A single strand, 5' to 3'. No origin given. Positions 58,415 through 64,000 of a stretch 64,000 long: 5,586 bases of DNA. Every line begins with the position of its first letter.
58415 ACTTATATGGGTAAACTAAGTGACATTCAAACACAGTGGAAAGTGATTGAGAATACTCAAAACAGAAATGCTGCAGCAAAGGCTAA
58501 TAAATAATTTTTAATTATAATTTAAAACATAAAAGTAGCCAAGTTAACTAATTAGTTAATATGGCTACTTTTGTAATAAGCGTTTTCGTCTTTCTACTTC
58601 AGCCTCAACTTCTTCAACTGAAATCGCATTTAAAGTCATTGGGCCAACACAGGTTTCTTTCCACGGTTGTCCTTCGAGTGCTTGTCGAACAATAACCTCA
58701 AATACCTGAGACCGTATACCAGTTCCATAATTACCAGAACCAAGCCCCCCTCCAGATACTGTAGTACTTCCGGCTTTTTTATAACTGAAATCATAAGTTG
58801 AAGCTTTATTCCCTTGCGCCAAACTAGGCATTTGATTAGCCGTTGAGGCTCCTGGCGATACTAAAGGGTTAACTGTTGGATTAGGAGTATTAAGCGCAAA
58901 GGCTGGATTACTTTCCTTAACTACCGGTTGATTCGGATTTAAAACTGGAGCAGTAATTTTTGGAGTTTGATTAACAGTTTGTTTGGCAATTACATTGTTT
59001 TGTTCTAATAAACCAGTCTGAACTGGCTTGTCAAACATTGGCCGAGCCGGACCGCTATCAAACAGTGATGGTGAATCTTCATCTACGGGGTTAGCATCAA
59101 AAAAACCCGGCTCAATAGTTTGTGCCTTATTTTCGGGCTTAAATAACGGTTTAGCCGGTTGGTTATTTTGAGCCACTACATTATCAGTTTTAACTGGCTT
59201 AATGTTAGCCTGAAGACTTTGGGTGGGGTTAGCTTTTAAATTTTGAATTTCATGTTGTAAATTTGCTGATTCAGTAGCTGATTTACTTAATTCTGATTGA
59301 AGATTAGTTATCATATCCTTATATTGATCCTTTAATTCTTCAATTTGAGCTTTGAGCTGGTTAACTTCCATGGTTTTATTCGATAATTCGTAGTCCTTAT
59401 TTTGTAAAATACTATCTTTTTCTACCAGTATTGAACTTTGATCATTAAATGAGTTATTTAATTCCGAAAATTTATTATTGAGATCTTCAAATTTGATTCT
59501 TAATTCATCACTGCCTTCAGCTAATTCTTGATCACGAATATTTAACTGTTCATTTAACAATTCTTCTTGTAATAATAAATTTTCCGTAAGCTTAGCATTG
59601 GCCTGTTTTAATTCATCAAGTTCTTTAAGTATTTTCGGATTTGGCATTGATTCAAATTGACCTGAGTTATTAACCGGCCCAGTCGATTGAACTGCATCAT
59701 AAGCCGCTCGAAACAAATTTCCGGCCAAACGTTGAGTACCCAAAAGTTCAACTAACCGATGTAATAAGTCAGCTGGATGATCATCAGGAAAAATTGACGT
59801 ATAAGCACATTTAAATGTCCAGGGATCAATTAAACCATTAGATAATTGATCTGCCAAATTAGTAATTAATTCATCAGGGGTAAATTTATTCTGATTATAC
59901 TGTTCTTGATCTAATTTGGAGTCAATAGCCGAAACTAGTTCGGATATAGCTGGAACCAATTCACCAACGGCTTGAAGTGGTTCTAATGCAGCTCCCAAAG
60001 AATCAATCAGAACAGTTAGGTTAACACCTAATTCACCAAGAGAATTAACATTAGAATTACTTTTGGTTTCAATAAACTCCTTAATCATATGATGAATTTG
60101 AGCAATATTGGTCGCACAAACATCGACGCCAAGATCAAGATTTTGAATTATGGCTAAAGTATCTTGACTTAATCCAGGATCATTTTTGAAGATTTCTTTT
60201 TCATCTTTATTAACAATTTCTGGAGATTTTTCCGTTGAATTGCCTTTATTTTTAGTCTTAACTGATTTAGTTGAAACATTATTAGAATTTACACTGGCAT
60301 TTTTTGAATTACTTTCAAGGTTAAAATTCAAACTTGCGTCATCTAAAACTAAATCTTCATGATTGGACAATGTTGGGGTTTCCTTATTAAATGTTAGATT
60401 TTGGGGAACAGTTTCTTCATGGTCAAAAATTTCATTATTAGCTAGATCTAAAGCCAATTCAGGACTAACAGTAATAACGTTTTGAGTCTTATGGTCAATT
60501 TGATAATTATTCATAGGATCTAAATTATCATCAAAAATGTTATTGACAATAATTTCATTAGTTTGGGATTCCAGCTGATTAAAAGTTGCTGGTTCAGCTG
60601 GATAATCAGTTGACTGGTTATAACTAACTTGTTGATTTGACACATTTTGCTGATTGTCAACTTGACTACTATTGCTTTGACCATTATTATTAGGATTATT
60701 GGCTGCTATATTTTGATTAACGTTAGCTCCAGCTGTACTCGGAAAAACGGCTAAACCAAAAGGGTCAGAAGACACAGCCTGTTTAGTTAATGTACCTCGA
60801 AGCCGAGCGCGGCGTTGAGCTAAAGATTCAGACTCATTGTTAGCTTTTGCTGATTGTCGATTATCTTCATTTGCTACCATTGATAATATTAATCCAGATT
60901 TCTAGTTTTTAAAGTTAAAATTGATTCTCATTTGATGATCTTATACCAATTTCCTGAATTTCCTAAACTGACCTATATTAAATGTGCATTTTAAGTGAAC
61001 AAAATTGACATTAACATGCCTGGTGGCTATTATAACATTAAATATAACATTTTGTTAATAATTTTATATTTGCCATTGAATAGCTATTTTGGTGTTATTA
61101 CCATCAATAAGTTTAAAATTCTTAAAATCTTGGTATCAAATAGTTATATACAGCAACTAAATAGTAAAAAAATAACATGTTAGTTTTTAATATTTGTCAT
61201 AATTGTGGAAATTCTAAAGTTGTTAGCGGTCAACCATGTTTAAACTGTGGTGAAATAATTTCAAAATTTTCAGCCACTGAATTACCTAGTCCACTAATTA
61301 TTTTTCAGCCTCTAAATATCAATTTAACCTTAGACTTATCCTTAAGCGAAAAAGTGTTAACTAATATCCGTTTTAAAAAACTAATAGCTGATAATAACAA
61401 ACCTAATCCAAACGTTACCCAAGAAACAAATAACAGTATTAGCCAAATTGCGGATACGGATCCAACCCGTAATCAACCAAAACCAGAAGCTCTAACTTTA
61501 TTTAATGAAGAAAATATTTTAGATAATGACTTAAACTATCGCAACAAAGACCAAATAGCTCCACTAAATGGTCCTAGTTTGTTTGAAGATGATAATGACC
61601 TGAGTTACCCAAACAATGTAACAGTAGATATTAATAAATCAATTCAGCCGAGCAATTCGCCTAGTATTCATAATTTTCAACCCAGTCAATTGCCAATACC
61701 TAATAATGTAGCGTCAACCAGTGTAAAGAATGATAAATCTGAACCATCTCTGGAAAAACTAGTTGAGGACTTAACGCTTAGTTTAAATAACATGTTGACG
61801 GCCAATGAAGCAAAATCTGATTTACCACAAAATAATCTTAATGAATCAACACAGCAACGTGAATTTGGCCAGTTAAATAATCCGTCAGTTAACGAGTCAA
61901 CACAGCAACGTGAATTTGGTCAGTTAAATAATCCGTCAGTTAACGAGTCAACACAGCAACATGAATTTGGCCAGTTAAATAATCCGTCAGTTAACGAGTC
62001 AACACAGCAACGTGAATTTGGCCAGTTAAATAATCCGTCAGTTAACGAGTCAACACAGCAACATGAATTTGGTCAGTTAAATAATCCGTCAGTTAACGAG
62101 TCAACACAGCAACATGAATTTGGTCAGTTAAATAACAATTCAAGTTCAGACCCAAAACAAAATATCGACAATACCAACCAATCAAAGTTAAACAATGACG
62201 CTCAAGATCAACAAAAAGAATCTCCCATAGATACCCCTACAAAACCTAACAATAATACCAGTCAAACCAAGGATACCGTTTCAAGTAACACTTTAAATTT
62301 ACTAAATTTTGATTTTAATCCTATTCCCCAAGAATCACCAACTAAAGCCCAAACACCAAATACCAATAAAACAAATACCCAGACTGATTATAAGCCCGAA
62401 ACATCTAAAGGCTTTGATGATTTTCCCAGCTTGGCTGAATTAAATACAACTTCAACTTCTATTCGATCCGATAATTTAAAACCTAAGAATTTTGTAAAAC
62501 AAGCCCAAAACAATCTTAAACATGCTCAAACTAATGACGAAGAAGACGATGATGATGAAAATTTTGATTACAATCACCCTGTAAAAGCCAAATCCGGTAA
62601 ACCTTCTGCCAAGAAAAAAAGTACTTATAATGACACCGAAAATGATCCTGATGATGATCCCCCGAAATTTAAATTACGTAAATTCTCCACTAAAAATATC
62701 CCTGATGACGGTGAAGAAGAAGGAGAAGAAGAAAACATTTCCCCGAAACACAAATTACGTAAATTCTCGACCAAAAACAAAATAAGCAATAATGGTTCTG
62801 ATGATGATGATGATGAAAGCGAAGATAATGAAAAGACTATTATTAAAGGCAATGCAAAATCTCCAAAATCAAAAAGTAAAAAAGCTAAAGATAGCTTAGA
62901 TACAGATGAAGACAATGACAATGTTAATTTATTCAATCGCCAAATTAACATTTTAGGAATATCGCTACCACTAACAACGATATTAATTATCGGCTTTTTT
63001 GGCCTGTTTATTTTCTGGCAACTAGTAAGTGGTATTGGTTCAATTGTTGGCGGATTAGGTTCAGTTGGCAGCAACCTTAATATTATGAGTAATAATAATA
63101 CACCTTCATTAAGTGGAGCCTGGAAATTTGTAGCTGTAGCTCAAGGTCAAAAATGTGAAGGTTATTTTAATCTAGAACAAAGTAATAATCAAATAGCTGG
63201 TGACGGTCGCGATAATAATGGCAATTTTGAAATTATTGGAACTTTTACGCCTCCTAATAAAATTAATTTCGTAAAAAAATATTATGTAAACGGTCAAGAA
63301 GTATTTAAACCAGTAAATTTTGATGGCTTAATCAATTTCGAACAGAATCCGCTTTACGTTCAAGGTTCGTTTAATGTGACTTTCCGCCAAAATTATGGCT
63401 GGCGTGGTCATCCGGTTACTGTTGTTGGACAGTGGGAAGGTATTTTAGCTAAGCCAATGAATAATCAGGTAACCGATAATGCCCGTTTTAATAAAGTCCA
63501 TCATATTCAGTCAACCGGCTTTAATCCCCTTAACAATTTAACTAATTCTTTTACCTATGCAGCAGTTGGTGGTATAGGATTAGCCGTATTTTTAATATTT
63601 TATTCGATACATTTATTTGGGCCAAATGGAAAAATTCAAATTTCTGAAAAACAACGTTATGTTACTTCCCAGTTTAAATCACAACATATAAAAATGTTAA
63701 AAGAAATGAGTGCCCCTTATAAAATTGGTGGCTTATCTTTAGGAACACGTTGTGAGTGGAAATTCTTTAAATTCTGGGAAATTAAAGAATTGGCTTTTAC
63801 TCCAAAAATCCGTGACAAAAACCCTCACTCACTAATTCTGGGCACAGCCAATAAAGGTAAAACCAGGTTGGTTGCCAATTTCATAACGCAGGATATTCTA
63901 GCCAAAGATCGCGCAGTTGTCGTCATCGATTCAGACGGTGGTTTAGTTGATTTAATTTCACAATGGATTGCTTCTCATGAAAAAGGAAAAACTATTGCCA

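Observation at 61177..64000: Unlisted ORF of more than 940 codons: zinc ribbon, repeat-rich arm, two TM helices and a coupling-protein-like ATPase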

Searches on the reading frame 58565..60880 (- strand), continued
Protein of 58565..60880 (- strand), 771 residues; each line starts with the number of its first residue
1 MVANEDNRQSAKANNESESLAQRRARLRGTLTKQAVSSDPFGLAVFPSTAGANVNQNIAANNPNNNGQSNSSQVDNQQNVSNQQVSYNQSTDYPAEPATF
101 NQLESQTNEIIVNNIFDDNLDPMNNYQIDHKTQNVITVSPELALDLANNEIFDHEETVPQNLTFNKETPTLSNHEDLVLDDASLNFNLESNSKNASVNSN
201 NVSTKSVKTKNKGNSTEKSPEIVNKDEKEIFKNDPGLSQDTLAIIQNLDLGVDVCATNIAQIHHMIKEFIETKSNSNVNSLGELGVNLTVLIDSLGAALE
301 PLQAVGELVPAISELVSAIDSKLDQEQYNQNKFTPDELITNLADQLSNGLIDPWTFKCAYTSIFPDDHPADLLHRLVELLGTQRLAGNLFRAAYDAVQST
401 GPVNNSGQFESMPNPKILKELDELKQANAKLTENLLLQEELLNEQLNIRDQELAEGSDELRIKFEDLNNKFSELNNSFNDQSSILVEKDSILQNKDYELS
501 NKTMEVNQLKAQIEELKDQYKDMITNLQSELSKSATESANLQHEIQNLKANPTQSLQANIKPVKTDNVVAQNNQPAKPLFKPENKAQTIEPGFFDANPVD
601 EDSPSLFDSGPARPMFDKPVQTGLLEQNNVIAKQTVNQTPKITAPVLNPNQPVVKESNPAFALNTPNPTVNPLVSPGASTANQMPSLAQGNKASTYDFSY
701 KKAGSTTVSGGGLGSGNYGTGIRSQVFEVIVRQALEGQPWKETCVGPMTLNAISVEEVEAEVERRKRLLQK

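Call 54: fold_search(model_id=the predicted structure, library=pdb)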
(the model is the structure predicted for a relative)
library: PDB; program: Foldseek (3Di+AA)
matches with E <= 10: 948; with E <= 0.001: 90
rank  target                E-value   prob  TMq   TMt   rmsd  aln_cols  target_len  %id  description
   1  4d2i_B                2.3e-11  1.00  0.30  0.49  19.9       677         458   11  Crystal structure of the HerA hexameric DNA translocase from Sulfolobus solfataricus bound to AMP-PNP (released 2014-12-03)
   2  1e9s_E                2.4e-11  1.00  0.37  0.65   6.9       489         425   15  Bacterial conjugative coupling protein TrwBdeltaN70. Unbound monoclinic form. (released 2001-02-06)
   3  1e9s_K                3.4e-11  1.00  0.38  0.67   6.8       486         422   14  Bacterial conjugative coupling protein TrwBdeltaN70. Unbound monoclinic form. (released 2001-02-06)
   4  1e9s_L                4.7e-11  1.00  0.37  0.64   6.7       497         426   14  Bacterial conjugative coupling protein TrwBdeltaN70. Unbound monoclinic form. (released 2001-02-06)
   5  1e9s_F                4.9e-11  1.00  0.35  0.61   7.1       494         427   14  Bacterial conjugative coupling protein TrwBdeltaN70. Unbound monoclinic form. (released 2001-02-06)
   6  1e9s_A                5.2e-11  1.00  0.35  0.61   9.0       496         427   14  Bacterial conjugative coupling protein TrwBdeltaN70. Unbound monoclinic form. (released 2001-02-06)
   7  8dol_D                6.4e-11  1.00  0.39  0.55   7.9       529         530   12  Mechanism of regulation of the Helicobacter pylori Cagbeta ATPase by CagZ (released 2023-02-15)
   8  1e9s_J                7.1e-11  1.00  0.34  0.61   9.3       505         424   13  Bacterial conjugative coupling protein TrwBdeltaN70. Unbound monoclinic form. (released 2001-02-06)
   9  1e9s_M                7.4e-11  1.00  0.38  0.66   6.0       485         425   15  Bacterial conjugative coupling protein TrwBdeltaN70. Unbound monoclinic form. (released 2001-02-06)
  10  1e9s_D                8.2e-11  1.00  0.37  0.66   6.1       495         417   13  Bacterial conjugative coupling protein TrwBdeltaN70. Unbound monoclinic form. (released 2001-02-06)
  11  1e9s_H                9.2e-11  1.00  0.35  0.61   8.9       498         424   14  Bacterial conjugative coupling protein TrwBdeltaN70. Unbound monoclinic form. (released 2001-02-06)
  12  8dol_A                9.2e-11  1.00  0.38  0.54   8.9       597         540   11  Mechanism of regulation of the Helicobacter pylori Cagbeta ATPase by CagZ (released 2023-02-15)
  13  1e9s_I                9.6e-11  1.00  0.35  0.61   7.0       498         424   12  Bacterial conjugative coupling protein TrwBdeltaN70. Unbound monoclinic form. (released 2001-02-06)
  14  8dol_B                9.6e-11  1.00  0.37  0.55   8.8       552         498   11  Mechanism of regulation of the Helicobacter pylori Cagbeta ATPase by CagZ (released 2023-02-15)
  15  8dol_C                1.1e-10  1.00  0.39  0.57   8.2       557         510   10  Mechanism of regulation of the Helicobacter pylori Cagbeta ATPase by CagZ (released 2023-02-15)
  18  7es4                  1.9e-10  1.00  0.33  0.64   9.4       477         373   12  the crystral structure of DndH-C-domain (released 2022-05-11)
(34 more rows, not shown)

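Call 62: search_protein_families(library=padloc, proteins=[L004:5880-9704:-, L047:12312-15509:+, L047:15484-16092:+, L047:5811-7907:-, window:58565-60880:-], max_evalue=0.01)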
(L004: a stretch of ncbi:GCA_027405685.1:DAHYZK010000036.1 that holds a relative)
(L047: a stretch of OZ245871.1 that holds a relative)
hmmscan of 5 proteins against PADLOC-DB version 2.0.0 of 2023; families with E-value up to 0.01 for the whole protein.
L004:5880-9704:- (1275 aa): 1 family
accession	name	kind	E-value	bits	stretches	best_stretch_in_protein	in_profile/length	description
PDLC04140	mad8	-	0.001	16.6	1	847-1177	26-254/314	mads_8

L047:12312-15509:+ (1066 aa): 10 families
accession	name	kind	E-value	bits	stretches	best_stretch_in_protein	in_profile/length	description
PDLC04140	mad8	-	5.9e-12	43.7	1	385-769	4-293/314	mads_8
PDLC04100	HerA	-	5e-10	36.7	1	618-776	404-556/580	-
PDLC02185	HerA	-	5.5e-10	36.6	1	618-776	410-562/585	-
PDLC04103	HerA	-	8.3e-10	35.6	1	657-790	443-569/579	-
PDLC04105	HerA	-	1.9e-09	34.7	2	620-784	385-542/576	-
PDLC04098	HerA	-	1.4e-08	31.8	1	641-736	514-606/686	-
PDLC04106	HerA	-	5.9e-08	29.7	1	617-791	472-642/667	-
PDLC04097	HerA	-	3.7e-06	23.9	1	618-784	436-600/618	-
PDLC01055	HerA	-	6.1e-06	23.3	1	387-426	134-174/532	Type III coevolved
PDLC04102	HerA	-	7e-06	22.7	1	648-776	498-620/654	-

L047:15484-16092:+ (203 aa): 0 families

L047:5811-7907:- (699 aa): 0 families

window:58565-60880:- (771 aa): 0 families

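Call 63: search_protein_families(library=phrogs, proteins=[L004:5880-9704:-, L047:12312-15509:+], max_evalue=0.01)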
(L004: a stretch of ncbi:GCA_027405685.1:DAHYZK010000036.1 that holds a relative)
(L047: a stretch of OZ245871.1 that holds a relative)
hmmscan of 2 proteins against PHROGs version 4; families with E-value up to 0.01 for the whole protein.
L004:5880-9704:- (1275 aa): 0 families

L047:12312-15509:+ (1066 aa): 2 families
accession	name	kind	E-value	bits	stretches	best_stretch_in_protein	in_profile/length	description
phrog_7035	-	unknown function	3.3e-15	56.5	1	617-788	451-618/969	-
phrog_2666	-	head and packaging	0.0019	17.9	0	683-770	438-525/555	terminase large subunit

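Call 65: find_homologous_proteins(query=L047:12312-15509:+)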
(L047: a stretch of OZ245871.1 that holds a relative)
Query L047:12312-15509:+ (1066 aa): 474 proteins with E <= 0.001 among 8000 candidates; the best 120 are listed.
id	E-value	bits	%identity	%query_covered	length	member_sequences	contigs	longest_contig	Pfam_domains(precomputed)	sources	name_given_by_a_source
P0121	0.0e+0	2436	98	100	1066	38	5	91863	-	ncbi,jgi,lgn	jgi:hypothetical protein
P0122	0.0e+0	2221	88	100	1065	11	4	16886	-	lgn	-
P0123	0.0e+0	2196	87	100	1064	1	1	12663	-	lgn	-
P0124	0.0e+0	2192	87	100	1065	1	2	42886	-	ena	-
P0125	0.0e+0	2183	86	100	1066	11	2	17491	-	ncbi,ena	-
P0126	0.0e+0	2180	86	100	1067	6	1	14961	PF01935.24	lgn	-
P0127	0.0e+0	2173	86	100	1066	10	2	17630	PF01935.24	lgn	-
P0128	0.0e+0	2159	86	99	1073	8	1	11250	PF01935.24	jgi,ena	-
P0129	0.0e+0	2154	86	100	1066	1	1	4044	PF01935.24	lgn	-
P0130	0.0e+0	2153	86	100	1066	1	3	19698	PF01935.24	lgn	-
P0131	0.0e+0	2153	85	100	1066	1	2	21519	PF01935.24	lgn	-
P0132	0.0e+0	2152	86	100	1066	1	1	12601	PF01935.24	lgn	-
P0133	0.0e+0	2148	86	99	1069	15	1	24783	PF01935.24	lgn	-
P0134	0.0e+0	2081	83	100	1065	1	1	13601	PF01935.24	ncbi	ncbi:MAG TPA: DUF87 domain-containing protein [Candidatus Obscuribacterales bacterium]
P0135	0.0e+0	2079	83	99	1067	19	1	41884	PF01935.24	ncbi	-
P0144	0.0e+0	2064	82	99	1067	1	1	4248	-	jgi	jgi:hypothetical protein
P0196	0.0e+0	1997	80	100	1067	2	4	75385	PF01935.24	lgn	-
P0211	0.0e+0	1965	79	99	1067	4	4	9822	PF01935.24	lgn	-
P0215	0.0e+0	1954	78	99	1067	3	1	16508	PF01935.24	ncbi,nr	ncbi:MAG: DUF87 domain-containing protein [Candidatus Obscuribacterales bacterium]|nr:DUF87 domain-c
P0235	0.0e+0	1466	60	100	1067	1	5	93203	PF01935.24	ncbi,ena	-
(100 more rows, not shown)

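Call 66: find_encoding_contigs(protein=P0235, flank=10000, max_places=5)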
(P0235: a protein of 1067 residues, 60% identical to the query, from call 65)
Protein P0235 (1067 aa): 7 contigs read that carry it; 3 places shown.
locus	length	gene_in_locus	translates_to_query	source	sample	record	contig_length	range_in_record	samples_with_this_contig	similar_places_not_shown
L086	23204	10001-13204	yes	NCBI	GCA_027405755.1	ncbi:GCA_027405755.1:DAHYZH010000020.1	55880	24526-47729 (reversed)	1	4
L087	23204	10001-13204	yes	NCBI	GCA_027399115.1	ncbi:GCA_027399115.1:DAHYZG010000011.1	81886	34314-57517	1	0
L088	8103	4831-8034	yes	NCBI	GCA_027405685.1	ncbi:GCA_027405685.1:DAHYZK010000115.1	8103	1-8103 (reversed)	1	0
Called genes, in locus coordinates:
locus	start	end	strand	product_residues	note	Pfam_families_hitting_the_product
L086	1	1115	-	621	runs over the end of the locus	PF13727:CoA_binding_3, PF01073:3Beta_HSD (weak), PF01370:Epimerase, PF02719:Polysacc_synt_2, PF04321:RmlD_sub_bind, PF08659:KR (weak), PF16363:GDP_Man_Dehyd, PF07993:NAD_binding_4 (faint)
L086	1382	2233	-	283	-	PF01694:Rhomboid (weak)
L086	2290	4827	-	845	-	PF00133:tRNA-synt_1, PF09334:tRNA-synt_1g, PF13603:tRNA-synt_1_2, PF00133:tRNA-synt_1, PF08264:Anticodon_1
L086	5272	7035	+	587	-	PF13355:ARC6-like_IMS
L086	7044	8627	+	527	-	PF01551:Peptidase_M23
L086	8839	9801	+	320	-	-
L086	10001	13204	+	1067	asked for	PF01935:DUF87 (weak)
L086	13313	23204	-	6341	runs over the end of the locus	-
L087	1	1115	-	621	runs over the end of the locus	PF13727:CoA_binding_3, PF01073:3Beta_HSD (weak), PF01370:Epimerase, PF02719:Polysacc_synt_2, PF04321:RmlD_sub_bind, PF08659:KR (weak), PF16363:GDP_Man_Dehyd, PF07993:NAD_binding_4 (faint)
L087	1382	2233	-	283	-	PF01694:Rhomboid (weak)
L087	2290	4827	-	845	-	PF00133:tRNA-synt_1, PF09334:tRNA-synt_1g, PF13603:tRNA-synt_1_2, PF00133:tRNA-synt_1, PF08264:Anticodon_1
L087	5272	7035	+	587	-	PF13355:ARC6-like_IMS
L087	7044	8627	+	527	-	PF01551:Peptidase_M23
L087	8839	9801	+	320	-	-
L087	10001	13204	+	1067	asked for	PF01935:DUF87 (weak)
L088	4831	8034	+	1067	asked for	PF01935:DUF87 (weak)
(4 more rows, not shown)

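Call 85: search_dna_similar(query=L004:5880-7307:-, collection=plasmids, mode=protein, max_evalue=0.001, max_rows=12)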
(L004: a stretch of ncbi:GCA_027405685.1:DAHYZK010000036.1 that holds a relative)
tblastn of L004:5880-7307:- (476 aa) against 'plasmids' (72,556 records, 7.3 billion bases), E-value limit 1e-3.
Records with a match: 19; places in all: 19; records where one place covers at least 80% of the query: 0.
Best place of each record, by identity: <60% 19.
By first word of the organism name: Paenibacillus 5; Halococcus 2; Halobaculum 2; Streptomyces 1; Embleya 1; Sulfitobacter 1; Halalkalicoccus 1; Agrobacterium 1; Brevibacillus 1; Geobacillus 1; and 3 more.
By predicted mobility (MOB-suite, as given by PLSDB): non-mobilizable 17; mobilizable 1; conjugative 1.
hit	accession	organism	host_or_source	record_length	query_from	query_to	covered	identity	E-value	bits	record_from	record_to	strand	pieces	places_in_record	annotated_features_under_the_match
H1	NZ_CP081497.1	Streptomyces sp. BHT-5-2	whole organism,plant soil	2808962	45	362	67%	25.2%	3e-12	77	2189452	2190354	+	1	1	none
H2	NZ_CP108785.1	Embleya sp. NBC_00888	-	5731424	45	362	67%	25.1%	1e-15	87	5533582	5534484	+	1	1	none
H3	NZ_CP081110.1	Sulfitobacter mediterraneus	-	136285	41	375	70%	23.2%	7e-19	97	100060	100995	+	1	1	type IV secretion system DNA-binding domain-containing protein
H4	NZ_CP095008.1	Halococcus dombrowskii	Direct from delivered sample,Rock salt ...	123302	28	354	69%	23.1%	1e-7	62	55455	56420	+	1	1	type IV secretory system conjugative DNA transfer family protein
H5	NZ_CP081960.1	Halobaculum magnesiiphilum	cell culture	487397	51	375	68%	23.0%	2e-7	62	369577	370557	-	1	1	DUF87 domain-containing protein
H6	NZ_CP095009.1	Halococcus dombrowskii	Direct from delivered sample,Rock salt ...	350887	28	354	69%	22.8%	6e-7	60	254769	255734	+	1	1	type IV secretory system conjugative DNA transfer family protein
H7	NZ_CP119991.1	Halobaculum marinum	cell culture,sediment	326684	51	375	68%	22.9%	3e-8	64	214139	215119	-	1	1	hypothetical protein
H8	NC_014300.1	Halalkalicoccus jeotgali B3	-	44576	38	355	67%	23.1%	6e-6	57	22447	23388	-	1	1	hypothetical protein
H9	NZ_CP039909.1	Agrobacterium tumefaciens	-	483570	51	366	66%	23.1%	1e-3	49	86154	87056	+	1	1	DUF87 domain-containing protein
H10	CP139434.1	Brevibacillus halotolerans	cell culture,freshwater soil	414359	44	337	62%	24.5%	6e-10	69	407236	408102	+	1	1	type IV secretory system conjugative DNA transfer family protein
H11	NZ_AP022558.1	Geobacillus subterraneus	-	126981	46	337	61%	23.9%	2e-8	65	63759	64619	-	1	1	type IV secretory system conjugative DNA transfer family protein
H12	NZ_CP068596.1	Paenibacillus sonchi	cell culture,soil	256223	47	362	66%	21.6%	1e-3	50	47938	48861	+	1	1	TraM recognition domain-containing protein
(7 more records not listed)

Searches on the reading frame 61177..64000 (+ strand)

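Call 4: search_protein_families(library=pfam, proteins=[window:61177-64000:+], max_evalue=1)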
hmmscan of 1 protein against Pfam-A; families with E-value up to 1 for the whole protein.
window:61177-64000:+ (941 aa): 1 family
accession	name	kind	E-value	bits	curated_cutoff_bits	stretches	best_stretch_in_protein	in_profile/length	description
PF10412.15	TrwB_AAD_bind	-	0.0095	15.3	20.5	1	879-925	12-57/387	Type IV secretion-system coupling protein DNA-binding domain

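Call 5: search_protein_families(library=ncbifam, proteins=[window:61177-64000:+], max_evalue=1)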
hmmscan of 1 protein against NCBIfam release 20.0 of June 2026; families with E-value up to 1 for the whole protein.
window:61177-64000:+ (941 aa): 4 families
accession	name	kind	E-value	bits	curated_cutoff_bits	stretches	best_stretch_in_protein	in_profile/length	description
TIGR03754.1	conj_TOL_TraD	equivalog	1e-06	27.6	647.55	1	877-930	175-226/643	type IV conjugative transfer system coupling protein TraD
TIGR03743.1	SXT_TraD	subfamily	1.1e-05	24.1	366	1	879-918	172-210/636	conjugative transfer system coupling protein TraD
TIGR00889.1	2A0110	subfamily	0.0027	16.8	446.1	1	761-821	85-145/418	nucleoside permease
NF041017.1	DNA_import_CedB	equivalog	0.018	13.6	700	1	845-922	246-315/590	DNA import protein CedB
